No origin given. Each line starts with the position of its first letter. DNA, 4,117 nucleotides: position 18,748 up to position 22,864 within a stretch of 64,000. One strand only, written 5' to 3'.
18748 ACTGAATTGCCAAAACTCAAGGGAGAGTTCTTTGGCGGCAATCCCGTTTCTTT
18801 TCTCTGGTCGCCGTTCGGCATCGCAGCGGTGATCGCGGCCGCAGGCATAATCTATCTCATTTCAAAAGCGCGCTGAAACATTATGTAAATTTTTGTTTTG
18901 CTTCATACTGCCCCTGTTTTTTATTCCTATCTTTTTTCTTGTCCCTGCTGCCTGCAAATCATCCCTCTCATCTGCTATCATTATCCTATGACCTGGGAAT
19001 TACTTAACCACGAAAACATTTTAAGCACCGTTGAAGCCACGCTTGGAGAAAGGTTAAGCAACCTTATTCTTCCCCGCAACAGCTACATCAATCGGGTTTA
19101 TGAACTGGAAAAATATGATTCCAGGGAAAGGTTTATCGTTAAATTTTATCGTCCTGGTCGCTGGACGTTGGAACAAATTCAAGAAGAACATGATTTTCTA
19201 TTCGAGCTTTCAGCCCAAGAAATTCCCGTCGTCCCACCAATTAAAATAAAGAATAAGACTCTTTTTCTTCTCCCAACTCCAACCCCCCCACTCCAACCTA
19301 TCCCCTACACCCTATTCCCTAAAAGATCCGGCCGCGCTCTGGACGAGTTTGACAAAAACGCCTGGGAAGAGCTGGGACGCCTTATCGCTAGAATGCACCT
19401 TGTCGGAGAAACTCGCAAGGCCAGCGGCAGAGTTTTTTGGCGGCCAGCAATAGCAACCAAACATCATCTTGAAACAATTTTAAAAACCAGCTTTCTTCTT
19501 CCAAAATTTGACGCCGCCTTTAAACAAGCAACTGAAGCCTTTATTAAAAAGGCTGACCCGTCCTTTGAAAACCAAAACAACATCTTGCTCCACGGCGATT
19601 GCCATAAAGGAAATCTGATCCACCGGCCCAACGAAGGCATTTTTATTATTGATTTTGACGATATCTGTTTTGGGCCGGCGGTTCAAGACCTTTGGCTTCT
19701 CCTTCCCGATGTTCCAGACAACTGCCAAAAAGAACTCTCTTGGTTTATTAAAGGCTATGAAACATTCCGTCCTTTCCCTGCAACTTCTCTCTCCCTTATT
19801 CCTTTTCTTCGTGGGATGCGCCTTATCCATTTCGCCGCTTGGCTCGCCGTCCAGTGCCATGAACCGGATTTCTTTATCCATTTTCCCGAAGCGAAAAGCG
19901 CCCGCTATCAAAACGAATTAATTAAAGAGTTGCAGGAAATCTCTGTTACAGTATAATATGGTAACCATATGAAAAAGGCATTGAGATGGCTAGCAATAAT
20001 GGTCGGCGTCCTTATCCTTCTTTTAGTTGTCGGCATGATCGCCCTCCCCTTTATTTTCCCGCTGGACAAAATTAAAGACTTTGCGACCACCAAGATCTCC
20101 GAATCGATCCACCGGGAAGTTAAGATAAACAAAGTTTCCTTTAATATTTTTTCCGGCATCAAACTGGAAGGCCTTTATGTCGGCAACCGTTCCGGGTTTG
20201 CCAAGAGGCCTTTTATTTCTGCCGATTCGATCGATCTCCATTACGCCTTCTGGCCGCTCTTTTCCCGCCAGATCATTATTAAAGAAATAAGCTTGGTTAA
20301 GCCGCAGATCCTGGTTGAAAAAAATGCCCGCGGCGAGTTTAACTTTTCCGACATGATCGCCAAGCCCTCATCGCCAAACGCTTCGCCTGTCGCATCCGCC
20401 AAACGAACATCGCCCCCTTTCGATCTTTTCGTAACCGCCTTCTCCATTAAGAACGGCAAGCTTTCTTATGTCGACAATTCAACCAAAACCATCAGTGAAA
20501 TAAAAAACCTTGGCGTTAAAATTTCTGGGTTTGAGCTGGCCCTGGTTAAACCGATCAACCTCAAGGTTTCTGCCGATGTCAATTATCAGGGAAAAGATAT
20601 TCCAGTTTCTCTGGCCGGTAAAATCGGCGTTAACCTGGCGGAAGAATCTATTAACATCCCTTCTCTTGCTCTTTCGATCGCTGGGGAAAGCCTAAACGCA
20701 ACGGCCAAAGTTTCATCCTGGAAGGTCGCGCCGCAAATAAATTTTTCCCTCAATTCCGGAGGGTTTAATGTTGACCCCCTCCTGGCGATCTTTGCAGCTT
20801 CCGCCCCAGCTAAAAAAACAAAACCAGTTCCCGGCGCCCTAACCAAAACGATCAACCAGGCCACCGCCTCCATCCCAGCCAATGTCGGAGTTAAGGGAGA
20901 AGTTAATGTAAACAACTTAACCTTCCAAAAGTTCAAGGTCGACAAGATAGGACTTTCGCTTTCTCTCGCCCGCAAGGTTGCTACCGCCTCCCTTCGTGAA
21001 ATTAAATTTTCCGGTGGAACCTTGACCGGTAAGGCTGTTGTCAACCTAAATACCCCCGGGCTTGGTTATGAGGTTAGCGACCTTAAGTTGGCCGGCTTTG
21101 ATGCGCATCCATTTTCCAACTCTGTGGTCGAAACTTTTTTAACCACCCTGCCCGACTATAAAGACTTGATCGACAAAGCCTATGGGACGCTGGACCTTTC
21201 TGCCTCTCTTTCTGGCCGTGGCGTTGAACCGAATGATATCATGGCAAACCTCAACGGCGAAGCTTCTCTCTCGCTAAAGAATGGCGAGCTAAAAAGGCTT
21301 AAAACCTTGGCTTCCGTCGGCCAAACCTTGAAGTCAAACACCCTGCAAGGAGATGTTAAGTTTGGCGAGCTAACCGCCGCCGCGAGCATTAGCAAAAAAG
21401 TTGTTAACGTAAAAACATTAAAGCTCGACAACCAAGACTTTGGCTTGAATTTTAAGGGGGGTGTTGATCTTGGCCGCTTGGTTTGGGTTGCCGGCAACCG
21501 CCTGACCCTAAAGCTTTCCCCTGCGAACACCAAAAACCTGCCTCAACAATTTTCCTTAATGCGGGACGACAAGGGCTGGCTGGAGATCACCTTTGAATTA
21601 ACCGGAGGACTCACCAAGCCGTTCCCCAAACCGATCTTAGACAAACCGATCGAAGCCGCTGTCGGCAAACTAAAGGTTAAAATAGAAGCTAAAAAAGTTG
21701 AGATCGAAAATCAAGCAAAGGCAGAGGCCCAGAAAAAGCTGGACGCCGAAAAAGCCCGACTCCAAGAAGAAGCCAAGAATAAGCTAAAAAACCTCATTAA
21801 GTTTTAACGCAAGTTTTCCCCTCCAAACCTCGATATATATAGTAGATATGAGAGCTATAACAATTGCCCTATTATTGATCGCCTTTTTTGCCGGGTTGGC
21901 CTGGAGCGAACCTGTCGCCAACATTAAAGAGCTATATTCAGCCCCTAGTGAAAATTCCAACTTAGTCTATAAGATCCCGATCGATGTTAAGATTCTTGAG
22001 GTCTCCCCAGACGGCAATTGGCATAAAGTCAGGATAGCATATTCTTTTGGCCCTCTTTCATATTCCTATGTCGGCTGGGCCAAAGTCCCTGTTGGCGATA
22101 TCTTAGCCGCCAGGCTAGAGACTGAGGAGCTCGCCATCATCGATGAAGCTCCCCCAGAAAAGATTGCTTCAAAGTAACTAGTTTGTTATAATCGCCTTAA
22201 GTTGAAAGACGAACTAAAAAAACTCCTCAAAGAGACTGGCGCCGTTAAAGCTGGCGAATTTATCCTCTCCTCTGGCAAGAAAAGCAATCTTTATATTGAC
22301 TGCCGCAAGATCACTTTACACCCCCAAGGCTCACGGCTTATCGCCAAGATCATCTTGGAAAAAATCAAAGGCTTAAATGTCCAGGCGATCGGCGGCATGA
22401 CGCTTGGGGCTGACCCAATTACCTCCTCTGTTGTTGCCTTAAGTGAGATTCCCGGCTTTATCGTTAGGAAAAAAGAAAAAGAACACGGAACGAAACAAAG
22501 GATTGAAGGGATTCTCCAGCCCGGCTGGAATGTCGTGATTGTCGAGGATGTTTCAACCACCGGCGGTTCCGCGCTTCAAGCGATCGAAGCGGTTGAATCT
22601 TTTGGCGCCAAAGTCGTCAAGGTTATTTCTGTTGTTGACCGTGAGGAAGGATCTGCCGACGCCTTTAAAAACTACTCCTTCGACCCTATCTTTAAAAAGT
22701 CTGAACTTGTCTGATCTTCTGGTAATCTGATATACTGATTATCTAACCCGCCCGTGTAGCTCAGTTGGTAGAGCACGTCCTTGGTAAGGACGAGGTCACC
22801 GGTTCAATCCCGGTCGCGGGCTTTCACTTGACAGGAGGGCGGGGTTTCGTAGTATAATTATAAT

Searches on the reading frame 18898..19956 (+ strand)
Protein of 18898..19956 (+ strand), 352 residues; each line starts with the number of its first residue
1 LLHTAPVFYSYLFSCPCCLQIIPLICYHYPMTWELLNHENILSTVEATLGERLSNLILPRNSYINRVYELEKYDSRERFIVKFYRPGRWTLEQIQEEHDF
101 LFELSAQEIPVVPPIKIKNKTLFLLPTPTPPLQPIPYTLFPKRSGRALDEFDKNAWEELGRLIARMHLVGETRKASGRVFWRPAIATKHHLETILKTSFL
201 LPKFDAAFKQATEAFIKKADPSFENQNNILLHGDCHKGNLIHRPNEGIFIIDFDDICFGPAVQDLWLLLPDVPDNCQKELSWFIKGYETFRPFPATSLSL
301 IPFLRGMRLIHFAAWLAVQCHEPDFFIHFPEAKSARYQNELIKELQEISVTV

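Call 38: search_protein_families(library=pfam, proteins=[window:18898-19956:+], max_evalue=0.01)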
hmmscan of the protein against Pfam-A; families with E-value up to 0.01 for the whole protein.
window:18898-19956:+ (352 aa): 2 families
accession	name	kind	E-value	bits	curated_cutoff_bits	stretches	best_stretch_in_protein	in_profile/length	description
PF01636.29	APH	-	8.1e-31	108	23.2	1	62-270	8-211/239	Phosphotransferase enzyme family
PF02958.26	EcKL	-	3.5e-05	23.7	22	1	198-269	189-261/294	Ecdysteroid kinase-like family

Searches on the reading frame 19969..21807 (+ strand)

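Call 38: search_protein_families(library=pfam, proteins=[window:19969-21807:+], max_evalue=0.01)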
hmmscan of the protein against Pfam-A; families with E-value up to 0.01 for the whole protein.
window:19969-21807:+ (612 aa): 3 families
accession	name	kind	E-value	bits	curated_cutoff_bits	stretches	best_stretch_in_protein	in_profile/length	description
PF05359.17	DUF748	-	6.3e-28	97.8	50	1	2-319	12-277/1037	Domain of Unknown Function (DUF748)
PF05170.20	AsmA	-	9.4e-26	91.2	29.8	2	1-201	1-205/607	AsmA family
PF13116.12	YhdP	-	1.6e-10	40.1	46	1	1-181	1-169/1224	YhdP protein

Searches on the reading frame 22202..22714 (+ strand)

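Call 26: search_protein_families(library=pfam, proteins=[window:22202-22714:+], max_evalue=0.01)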
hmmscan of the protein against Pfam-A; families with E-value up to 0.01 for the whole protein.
window:22202-22714:+ (170 aa): 2 families
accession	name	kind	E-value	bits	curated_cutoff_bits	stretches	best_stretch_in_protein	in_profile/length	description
PF00156.33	Pribosyltran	-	6e-10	39.1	26.3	1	45-152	17-131/158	Phosphoribosyl transferase domain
PF14681.12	UPRTase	-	0.00057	19.9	27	1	109-158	121-172/206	Uracil phosphoribosyltransferase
